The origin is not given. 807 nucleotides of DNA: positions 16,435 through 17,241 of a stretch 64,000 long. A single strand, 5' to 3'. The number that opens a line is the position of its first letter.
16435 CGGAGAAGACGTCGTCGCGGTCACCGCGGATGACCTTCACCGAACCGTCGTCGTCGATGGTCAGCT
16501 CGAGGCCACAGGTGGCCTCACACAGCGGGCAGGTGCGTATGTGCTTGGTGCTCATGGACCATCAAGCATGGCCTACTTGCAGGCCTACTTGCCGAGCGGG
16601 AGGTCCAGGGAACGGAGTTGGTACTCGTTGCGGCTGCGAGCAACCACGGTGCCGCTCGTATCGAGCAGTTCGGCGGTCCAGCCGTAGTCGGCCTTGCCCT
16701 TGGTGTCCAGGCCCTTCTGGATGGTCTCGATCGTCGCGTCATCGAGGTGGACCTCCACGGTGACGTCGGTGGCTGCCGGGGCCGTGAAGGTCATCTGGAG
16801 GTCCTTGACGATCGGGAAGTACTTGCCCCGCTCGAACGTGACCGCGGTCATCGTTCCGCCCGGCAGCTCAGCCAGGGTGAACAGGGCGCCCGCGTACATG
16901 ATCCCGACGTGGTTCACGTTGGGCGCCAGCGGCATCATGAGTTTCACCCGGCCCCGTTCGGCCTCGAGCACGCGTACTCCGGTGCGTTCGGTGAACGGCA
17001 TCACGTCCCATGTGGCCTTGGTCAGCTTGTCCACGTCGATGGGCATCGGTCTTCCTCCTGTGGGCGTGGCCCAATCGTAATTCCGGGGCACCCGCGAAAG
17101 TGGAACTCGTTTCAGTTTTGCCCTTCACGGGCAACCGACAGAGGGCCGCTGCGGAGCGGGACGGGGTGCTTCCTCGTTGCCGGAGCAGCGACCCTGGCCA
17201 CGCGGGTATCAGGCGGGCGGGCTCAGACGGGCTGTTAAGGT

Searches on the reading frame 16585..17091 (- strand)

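Call 62: search_protein_families(library=pfam, proteins=[window:16585-17091:-], max_evalue=0.0001)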
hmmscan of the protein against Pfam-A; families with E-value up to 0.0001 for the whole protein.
window:16585-17091:- (168 aa): 2 families
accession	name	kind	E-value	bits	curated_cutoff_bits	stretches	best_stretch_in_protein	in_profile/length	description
PF14539.12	DUF4442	-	2.8e-15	57.1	25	1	28-154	10-127/132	Domain of unknown function (DUF4442)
PF09500.16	YiiD_C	-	1.9e-12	47.8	27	1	22-148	3-132/144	Putative thioesterase (yiiD_Cterm)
